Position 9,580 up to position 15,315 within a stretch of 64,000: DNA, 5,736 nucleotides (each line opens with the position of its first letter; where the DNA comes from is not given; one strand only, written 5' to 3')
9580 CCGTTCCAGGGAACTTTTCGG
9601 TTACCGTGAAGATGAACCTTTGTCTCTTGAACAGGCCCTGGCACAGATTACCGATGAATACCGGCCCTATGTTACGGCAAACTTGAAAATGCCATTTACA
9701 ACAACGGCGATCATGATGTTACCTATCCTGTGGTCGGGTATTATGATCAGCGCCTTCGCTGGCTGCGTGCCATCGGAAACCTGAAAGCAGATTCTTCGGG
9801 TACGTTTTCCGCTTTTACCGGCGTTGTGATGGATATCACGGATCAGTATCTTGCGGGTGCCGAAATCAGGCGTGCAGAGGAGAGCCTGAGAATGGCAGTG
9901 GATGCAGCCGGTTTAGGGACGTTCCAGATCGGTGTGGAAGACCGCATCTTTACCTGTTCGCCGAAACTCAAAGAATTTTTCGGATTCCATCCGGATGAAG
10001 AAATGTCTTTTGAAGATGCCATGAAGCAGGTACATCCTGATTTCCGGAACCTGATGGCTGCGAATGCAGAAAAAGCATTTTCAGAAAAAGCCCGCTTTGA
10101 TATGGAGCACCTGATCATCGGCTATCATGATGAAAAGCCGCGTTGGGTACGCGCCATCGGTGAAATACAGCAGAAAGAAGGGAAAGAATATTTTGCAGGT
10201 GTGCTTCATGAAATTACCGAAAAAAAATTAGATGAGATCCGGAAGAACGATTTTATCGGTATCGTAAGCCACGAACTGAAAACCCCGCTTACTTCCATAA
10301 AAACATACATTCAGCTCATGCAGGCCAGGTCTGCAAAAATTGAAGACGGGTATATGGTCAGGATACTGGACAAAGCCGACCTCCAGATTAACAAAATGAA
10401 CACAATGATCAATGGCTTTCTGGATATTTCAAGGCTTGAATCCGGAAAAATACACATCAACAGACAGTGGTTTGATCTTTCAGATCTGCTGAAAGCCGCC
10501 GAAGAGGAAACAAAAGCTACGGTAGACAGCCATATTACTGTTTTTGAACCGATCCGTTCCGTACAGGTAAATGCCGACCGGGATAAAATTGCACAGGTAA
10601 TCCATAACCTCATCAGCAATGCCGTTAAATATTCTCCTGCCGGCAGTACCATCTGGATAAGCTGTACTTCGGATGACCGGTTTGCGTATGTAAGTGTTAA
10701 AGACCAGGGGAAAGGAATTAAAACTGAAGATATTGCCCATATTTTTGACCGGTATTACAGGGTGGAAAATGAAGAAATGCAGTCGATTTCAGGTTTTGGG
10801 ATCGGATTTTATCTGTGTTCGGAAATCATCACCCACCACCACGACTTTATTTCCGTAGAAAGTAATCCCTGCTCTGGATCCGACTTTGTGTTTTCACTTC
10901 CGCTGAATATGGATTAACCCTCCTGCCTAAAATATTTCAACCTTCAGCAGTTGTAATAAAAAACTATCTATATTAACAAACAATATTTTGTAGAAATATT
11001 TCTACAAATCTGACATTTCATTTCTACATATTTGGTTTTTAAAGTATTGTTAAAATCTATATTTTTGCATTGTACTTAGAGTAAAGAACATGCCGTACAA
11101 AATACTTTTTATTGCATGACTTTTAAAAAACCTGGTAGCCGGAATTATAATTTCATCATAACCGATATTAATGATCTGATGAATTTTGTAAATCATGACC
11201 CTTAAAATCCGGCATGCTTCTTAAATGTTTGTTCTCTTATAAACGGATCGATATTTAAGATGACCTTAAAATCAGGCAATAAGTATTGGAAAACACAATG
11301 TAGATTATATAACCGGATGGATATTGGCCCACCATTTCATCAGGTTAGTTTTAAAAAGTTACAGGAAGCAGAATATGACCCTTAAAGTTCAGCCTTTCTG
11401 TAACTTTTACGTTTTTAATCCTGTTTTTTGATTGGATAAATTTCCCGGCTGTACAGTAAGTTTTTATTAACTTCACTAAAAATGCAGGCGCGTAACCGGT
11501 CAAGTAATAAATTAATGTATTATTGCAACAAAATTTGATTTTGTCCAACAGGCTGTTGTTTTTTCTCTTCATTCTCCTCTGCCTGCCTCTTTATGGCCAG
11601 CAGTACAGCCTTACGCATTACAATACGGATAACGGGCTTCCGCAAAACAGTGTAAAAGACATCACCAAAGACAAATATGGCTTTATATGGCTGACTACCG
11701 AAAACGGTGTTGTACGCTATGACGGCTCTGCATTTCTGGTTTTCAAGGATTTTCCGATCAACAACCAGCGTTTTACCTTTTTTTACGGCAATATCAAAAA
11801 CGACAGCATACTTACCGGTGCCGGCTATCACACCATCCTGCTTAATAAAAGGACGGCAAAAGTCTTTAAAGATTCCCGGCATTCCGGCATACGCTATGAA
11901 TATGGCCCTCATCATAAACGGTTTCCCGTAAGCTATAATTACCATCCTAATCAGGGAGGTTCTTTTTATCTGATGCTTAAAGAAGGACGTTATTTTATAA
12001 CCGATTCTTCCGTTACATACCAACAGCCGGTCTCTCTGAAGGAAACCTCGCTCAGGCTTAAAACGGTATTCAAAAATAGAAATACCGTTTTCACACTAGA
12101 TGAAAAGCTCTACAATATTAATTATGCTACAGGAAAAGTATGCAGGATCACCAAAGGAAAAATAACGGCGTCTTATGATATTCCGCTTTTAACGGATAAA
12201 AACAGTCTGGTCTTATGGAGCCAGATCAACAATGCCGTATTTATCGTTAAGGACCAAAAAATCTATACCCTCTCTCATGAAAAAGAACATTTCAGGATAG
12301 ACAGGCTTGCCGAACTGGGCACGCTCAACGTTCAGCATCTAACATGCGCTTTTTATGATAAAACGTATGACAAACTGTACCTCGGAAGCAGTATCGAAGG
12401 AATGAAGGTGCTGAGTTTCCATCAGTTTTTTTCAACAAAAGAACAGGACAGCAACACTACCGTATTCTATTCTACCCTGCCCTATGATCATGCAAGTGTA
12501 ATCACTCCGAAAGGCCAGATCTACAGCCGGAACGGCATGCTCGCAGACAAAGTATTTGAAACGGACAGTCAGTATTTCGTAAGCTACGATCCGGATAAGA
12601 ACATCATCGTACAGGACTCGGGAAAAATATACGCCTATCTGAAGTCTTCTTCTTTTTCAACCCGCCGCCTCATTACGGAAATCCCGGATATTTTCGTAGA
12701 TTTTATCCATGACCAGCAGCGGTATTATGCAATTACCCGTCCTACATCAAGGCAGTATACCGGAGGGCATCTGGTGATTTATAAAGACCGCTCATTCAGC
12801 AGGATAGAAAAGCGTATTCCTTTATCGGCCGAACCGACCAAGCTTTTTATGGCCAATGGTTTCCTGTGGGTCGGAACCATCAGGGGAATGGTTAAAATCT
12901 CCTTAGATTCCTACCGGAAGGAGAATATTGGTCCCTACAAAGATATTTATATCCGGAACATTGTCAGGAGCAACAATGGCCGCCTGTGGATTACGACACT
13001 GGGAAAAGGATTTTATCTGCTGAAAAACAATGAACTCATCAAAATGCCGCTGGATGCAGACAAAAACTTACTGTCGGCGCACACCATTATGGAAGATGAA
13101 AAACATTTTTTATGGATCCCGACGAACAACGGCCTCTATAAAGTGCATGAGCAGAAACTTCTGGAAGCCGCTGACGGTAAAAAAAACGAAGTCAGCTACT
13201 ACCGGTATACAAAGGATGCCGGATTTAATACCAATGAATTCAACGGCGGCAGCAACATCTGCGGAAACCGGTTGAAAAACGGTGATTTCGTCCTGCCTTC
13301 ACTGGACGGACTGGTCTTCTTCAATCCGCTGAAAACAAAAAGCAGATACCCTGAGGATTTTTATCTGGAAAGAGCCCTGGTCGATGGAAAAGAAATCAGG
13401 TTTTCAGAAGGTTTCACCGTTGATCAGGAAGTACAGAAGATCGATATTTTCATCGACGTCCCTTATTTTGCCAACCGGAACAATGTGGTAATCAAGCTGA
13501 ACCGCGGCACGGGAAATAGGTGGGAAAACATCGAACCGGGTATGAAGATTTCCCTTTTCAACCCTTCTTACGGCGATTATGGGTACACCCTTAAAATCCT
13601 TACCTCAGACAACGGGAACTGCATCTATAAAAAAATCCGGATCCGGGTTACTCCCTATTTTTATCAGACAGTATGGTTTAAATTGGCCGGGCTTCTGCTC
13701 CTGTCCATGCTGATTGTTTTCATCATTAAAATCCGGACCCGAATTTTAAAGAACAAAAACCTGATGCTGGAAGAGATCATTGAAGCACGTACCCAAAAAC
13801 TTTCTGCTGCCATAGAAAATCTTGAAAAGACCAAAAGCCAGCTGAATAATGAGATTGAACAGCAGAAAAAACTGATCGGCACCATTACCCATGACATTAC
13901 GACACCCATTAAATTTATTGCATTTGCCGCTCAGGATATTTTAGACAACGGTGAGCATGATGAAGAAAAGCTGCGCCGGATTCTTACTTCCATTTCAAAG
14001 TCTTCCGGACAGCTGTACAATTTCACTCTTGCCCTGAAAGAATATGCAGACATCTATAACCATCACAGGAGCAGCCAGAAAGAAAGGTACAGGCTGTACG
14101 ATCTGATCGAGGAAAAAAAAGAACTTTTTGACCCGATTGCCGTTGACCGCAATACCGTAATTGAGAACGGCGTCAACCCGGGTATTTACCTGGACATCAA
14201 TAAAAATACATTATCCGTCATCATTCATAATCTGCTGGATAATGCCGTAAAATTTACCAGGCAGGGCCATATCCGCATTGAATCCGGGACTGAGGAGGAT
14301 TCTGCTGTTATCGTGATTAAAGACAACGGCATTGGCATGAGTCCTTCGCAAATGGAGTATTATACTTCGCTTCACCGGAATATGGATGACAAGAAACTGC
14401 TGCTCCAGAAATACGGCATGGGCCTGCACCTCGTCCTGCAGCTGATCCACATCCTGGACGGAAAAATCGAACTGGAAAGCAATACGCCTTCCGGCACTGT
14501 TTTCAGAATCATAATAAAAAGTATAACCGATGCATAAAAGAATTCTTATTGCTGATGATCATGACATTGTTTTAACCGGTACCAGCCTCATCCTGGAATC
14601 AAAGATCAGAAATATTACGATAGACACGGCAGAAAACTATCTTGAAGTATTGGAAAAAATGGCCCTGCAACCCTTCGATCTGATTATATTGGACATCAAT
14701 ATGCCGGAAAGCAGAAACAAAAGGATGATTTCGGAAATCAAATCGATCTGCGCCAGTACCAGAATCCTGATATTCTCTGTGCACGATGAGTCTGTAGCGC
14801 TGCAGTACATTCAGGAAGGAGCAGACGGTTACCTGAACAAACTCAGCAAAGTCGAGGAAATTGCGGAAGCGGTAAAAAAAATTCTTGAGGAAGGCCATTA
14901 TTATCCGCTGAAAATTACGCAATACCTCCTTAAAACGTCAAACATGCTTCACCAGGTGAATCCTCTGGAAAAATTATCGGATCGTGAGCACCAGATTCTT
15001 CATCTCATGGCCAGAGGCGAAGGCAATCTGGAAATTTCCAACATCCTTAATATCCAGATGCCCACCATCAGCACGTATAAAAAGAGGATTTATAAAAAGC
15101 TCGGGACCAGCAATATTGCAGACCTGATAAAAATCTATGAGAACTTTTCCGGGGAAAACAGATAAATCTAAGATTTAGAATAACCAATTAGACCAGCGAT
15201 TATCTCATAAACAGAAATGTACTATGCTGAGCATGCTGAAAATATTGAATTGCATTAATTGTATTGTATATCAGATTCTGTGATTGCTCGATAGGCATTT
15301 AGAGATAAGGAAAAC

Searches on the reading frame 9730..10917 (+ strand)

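Call 8: search_protein_families(library=pfam, proteins=[window:9730-10917:+], max_evalue=0.01)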
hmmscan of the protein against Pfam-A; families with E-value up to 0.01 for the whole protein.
window:9730-10917:+ (395 aa): 5 families
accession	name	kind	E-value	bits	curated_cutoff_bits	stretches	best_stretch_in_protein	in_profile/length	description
PF02518.31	HATPase_c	-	1.4e-24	87.1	26.4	1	283-393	2-110/111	Histidine kinase-, DNA gyrase B-, and HSP90-like ATPase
PF00512.31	HisKA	-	4.9e-14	52.6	26.9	1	172-239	2-66/66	His Kinase A (phospho-acceptor) domain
PF08447.18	PAS_3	-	1.6e-09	38.3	25.6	1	74-156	2-86/89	PAS fold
PF13426.13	PAS_9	-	0.00049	20.8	27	0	70-164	10-103/103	PAS domain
PF13589.12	HATPase_c_3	-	0.00098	19.6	25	1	289-377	5-94/137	Histidine kinase-, DNA gyrase B-, and HSP90-like ATPase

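Call 9: search_protein_families(library=phrogs, proteins=[window:9730-10917:+], max_evalue=0.01)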
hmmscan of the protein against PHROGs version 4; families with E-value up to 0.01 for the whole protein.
window:9730-10917:+ (395 aa): 8 families
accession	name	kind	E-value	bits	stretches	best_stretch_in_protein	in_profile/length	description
phrog_857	-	unknown function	8.3e-55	187.9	1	163-392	235-460/468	-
phrog_10912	-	other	6.7e-49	167.7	1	147-392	724-961/970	kinase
phrog_20458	-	unknown function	1.9e-30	106.8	1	172-393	445-670/829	-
phrog_28116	-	unknown function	6.2e-19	69.3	1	159-393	271-503/512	-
phrog_20778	-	unknown function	7.9e-19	68.3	1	172-392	454-672/675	-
phrog_18358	-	unknown function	1.2e-14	54.3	1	171-393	433-653/904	-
phrog_8137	-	unknown function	6.2e-06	26.3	1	178-387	363-556/572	-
phrog_5982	-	unknown function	6.3e-06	25.3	1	71-392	505-845/1030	-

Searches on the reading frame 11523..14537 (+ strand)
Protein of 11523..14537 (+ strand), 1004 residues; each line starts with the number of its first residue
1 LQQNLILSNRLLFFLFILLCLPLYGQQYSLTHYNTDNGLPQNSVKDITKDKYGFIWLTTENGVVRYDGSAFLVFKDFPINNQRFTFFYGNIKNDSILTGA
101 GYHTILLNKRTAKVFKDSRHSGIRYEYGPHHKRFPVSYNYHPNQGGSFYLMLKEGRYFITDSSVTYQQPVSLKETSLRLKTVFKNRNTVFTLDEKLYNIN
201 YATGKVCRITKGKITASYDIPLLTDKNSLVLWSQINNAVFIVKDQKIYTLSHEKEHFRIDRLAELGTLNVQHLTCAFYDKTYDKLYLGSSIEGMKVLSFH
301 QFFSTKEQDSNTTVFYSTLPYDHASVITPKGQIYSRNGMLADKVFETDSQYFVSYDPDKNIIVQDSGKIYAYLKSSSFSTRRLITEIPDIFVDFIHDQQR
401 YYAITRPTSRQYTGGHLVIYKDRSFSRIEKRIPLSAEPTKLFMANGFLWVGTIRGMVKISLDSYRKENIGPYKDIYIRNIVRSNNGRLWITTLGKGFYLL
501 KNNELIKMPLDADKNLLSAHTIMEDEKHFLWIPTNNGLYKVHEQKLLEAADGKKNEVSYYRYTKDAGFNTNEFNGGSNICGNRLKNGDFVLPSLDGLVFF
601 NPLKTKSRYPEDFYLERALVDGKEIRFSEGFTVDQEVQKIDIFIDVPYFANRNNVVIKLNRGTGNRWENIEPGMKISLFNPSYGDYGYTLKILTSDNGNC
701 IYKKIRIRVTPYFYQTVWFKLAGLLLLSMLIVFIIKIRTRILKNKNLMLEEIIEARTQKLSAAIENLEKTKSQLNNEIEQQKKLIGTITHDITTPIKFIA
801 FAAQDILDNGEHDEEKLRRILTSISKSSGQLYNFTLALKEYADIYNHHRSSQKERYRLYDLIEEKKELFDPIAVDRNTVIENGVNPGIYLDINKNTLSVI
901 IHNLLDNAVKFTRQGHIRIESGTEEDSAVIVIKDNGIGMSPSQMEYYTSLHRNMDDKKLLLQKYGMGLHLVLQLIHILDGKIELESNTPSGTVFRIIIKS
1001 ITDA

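Call 8: search_protein_families(library=pfam, proteins=[window:11523-14537:+], max_evalue=0.01)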
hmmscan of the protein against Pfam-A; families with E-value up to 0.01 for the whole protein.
window:11523-14537:+ (1004 aa): 4 families
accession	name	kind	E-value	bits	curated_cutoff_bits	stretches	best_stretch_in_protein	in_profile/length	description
PF02518.31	HATPase_c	-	5.6e-16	59.4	26.4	1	895-999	4-108/111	Histidine kinase-, DNA gyrase B-, and HSP90-like ATPase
PF07494.17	Reg_prop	-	1.3e-10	40.6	20.4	1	38-61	1-24/24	Two component regulator propeller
PF13589.12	HATPase_c_3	-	1.9e-06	28.4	25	1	898-969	4-78/137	Histidine kinase-, DNA gyrase B-, and HSP90-like ATPase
PF00512.31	HisKA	-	0.0075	16.7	26.9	0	781-827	2-50/66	His Kinase A (phospho-acceptor) domain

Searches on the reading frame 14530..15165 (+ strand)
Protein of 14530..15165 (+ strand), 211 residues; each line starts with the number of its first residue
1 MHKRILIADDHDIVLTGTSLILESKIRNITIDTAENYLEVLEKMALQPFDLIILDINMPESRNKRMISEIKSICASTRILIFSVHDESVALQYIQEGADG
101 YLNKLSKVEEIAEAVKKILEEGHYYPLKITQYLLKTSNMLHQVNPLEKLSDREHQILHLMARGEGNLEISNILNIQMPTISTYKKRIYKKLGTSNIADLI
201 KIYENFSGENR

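Call 8: search_protein_families(library=pfam, proteins=[window:14530-15165:+], max_evalue=0.01)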
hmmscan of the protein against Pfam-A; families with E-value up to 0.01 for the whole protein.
window:14530-15165:+ (211 aa): 2 families
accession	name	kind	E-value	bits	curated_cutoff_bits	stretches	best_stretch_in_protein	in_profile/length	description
PF00072.30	Response_reg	-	1.3e-19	70.8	30.2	1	5-116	1-111/111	Response regulator receiver domain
PF00196.25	GerE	-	5.3e-16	58.4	23.5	1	148-201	2-55/57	Bacterial regulatory proteins, luxR family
